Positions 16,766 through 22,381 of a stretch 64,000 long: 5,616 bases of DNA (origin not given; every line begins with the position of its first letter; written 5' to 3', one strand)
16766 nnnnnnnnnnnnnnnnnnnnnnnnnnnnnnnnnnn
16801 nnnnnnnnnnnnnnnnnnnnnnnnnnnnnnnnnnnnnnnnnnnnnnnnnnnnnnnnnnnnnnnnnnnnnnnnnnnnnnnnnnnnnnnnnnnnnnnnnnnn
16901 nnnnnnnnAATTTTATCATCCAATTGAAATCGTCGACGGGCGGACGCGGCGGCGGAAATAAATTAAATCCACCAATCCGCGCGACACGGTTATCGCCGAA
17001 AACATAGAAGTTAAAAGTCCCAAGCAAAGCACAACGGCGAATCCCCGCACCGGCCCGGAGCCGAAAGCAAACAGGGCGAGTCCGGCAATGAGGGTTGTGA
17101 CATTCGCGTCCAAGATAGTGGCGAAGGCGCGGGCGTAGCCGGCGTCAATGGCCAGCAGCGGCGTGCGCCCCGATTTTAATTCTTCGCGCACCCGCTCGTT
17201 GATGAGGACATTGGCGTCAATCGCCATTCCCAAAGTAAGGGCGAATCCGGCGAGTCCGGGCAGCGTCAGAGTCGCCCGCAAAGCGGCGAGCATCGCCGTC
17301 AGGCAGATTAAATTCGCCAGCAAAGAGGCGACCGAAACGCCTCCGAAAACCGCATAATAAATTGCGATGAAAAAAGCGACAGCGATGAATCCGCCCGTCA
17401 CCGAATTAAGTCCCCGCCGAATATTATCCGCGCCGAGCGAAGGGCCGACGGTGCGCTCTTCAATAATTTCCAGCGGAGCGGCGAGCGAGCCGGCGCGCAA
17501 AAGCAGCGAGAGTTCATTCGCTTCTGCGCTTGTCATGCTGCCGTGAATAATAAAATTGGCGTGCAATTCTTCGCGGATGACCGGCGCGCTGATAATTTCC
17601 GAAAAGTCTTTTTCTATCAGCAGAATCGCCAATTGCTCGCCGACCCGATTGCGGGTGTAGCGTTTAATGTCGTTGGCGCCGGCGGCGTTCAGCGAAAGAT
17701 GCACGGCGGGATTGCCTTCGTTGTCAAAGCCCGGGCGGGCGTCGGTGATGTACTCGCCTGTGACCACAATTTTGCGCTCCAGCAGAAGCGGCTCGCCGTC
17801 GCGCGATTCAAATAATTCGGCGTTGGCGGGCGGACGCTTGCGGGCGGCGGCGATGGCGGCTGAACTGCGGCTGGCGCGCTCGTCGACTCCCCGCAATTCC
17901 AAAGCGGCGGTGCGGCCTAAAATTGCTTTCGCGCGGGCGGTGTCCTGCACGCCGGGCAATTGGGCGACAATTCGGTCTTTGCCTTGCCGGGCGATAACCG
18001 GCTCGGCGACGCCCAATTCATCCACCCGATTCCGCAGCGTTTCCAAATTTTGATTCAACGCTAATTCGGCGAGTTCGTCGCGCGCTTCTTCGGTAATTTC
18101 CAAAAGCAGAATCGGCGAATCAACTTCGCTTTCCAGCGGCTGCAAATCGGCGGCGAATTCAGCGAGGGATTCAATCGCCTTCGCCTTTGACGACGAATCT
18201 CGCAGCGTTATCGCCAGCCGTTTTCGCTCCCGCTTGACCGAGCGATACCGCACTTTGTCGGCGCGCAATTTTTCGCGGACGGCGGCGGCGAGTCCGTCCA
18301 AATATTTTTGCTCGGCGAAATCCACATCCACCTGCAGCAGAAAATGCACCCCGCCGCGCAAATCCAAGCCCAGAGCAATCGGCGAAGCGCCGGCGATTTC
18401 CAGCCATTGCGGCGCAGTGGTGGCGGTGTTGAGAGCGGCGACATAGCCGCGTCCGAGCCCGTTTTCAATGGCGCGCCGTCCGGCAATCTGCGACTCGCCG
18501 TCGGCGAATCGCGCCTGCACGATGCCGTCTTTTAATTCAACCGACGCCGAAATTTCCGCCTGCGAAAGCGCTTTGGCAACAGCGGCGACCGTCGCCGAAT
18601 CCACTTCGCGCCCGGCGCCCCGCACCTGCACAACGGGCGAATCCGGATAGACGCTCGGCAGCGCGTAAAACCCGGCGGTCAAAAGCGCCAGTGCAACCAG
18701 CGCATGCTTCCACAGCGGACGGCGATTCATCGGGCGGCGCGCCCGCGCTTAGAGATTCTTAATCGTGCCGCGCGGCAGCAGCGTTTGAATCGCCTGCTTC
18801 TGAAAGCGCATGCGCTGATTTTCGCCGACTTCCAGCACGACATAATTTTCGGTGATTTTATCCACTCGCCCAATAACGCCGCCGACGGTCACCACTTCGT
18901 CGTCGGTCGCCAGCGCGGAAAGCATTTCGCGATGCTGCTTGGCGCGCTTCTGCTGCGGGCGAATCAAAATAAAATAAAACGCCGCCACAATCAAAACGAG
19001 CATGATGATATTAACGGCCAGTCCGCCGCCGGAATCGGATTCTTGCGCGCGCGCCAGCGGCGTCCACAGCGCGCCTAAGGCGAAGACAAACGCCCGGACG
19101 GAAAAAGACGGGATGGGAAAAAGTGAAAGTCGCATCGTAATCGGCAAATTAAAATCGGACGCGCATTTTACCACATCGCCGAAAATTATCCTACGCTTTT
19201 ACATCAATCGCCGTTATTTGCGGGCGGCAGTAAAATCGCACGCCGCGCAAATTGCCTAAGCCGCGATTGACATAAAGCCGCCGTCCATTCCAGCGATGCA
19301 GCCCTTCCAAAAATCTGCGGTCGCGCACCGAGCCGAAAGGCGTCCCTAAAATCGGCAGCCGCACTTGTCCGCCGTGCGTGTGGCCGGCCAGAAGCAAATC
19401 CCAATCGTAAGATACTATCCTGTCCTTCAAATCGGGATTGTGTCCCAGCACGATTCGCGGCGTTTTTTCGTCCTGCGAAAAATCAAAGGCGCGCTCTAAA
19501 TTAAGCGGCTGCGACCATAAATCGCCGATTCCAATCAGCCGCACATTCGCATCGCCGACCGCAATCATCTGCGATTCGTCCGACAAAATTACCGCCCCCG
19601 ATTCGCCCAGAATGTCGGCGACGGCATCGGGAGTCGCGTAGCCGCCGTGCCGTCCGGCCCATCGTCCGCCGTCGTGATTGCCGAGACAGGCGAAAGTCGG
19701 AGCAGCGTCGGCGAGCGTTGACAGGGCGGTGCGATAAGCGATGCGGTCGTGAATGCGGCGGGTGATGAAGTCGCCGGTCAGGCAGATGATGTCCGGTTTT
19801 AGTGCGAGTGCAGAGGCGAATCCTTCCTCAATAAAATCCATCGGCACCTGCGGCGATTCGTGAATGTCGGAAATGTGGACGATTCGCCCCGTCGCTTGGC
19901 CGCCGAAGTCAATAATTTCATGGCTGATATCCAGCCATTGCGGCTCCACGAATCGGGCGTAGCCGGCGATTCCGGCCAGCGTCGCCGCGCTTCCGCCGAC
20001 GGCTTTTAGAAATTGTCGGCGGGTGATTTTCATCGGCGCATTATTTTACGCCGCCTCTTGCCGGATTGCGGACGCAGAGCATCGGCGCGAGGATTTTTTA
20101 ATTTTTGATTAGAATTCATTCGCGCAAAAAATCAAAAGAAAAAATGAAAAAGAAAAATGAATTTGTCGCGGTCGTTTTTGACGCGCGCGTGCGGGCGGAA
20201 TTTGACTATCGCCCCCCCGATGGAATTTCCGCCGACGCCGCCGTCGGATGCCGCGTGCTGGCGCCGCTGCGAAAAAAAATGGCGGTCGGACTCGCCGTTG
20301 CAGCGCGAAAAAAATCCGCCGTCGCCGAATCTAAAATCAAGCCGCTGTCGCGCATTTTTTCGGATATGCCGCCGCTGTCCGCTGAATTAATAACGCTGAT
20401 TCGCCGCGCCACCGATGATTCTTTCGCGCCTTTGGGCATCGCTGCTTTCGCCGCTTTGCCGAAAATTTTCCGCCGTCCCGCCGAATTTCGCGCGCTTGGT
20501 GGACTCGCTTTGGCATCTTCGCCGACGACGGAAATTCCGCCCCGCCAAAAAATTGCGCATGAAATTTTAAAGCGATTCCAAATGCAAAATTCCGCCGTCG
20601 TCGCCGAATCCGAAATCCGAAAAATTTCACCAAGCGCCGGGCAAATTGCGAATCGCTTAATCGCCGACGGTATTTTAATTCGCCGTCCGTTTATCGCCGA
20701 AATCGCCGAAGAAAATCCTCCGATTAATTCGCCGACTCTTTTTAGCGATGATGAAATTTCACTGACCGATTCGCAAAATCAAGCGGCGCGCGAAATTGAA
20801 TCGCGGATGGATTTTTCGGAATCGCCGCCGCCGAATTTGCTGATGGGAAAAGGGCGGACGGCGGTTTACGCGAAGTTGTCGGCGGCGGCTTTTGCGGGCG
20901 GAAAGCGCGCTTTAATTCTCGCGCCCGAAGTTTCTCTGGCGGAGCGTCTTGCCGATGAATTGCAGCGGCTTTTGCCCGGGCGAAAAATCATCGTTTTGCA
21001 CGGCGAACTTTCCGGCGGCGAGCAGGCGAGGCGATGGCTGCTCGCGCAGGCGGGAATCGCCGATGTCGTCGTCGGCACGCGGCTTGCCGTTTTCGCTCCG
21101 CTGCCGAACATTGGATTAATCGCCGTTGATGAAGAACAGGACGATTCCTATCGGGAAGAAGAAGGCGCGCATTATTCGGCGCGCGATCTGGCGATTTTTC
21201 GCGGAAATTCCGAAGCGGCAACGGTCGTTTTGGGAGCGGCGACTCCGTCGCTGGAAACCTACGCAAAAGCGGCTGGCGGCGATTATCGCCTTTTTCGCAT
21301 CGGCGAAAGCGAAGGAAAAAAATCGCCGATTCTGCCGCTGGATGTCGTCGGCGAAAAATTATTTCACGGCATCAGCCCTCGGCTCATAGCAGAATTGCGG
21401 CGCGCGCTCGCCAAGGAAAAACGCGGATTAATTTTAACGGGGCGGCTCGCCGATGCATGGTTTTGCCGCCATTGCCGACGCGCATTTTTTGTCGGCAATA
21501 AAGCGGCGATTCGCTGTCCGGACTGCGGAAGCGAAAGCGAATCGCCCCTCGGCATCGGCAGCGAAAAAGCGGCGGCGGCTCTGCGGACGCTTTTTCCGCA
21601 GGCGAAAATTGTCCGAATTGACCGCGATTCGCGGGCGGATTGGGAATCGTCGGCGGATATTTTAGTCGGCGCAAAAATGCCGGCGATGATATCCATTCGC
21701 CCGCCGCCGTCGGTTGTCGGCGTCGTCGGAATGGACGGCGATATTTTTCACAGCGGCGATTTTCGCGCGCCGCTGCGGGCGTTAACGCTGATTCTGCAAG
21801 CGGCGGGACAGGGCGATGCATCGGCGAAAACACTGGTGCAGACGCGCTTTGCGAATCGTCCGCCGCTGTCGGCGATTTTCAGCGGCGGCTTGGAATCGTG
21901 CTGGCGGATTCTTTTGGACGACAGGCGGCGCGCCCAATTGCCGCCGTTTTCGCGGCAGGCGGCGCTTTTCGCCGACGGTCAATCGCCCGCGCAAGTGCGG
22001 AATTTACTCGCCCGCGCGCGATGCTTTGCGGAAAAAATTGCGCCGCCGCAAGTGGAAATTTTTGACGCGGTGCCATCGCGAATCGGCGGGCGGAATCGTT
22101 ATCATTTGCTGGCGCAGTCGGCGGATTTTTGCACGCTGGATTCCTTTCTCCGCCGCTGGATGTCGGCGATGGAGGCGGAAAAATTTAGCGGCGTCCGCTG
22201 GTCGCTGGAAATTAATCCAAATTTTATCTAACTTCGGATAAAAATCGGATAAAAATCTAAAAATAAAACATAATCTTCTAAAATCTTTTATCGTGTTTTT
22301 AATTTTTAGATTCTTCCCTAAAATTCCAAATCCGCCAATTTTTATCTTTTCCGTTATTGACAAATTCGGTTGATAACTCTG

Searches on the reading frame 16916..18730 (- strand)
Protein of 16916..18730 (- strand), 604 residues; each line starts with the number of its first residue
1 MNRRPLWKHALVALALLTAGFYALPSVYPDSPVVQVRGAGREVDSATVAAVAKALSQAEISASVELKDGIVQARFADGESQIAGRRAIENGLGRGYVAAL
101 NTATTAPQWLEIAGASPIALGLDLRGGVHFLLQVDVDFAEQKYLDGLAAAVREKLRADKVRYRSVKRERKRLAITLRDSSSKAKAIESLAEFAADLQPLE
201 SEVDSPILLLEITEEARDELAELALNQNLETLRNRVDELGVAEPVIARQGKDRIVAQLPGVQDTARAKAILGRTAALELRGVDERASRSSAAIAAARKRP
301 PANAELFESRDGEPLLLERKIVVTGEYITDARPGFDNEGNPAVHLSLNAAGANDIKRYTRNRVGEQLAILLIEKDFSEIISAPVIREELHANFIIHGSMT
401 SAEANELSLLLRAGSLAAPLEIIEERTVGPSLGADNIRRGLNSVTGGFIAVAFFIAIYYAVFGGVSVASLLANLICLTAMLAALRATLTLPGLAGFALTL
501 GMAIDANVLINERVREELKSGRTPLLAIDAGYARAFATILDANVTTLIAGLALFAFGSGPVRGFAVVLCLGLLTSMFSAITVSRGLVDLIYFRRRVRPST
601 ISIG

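Call 49: search_protein_families(library=pfam, proteins=[window:16916-18730:-], max_evalue=0.00001)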
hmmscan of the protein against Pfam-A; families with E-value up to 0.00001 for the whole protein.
window:16916-18730:- (604 aa): 4 families
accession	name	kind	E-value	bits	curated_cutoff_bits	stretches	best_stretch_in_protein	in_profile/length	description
PF22599.2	SecDF_P1_head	-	3.6e-32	111.1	27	1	305-418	2-114/114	SecDF, P1 head subdomain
PF21760.3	SecD_1st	-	4.9e-27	93.6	27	1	225-284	1-60/60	Protein translocase subunit SecDF, P1 domain, N-terminal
PF13721.11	SecD-TM1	-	4.3e-26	91.8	30.5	1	1-100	1-103/103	SecD export protein N-terminal TM region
PF02355.23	SecD_SecF_C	-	7.8e-18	65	20.5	1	420-589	13-185/189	Protein export membrane protein SecD/SecF, C-terminal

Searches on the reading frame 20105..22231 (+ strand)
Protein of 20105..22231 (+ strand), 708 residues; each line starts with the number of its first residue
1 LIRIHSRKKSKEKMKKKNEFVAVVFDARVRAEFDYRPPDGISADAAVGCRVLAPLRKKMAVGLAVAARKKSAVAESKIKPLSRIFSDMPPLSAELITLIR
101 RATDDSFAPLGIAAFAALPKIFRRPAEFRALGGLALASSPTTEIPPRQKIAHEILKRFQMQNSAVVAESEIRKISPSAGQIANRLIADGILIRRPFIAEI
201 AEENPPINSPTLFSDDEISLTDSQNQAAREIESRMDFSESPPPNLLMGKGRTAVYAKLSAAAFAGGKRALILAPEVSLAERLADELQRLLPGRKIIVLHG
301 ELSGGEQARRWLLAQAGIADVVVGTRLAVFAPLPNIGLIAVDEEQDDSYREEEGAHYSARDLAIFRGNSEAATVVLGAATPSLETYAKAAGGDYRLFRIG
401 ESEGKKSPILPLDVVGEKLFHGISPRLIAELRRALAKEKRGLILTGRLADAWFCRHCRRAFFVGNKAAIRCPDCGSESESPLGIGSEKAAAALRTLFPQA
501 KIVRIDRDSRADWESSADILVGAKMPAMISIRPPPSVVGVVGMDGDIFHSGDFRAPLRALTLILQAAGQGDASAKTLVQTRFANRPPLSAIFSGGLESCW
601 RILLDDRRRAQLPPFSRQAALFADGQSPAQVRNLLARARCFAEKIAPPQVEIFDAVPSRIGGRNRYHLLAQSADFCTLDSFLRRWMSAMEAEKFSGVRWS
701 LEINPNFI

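Call 49: search_protein_families(library=pfam, proteins=[window:20105-22231:+], max_evalue=0.00001)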
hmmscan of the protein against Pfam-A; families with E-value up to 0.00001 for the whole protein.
window:20105-22231:+ (708 aa): 3 families
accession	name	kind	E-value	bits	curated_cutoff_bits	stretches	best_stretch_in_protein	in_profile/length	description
PF17764.6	PriA_3primeBD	-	2.9e-17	62.7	22.7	1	23-119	2-96/96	3'DNA-binding domain (3'BD)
PF18074.6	PriA_C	-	3.5e-11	44.2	26.9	1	614-705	1-95/95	Primosomal protein N C-terminal domain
PF00270.35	DEAD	-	1.6e-07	31.7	26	1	248-386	24-164/167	DEAD/DEAH box helicase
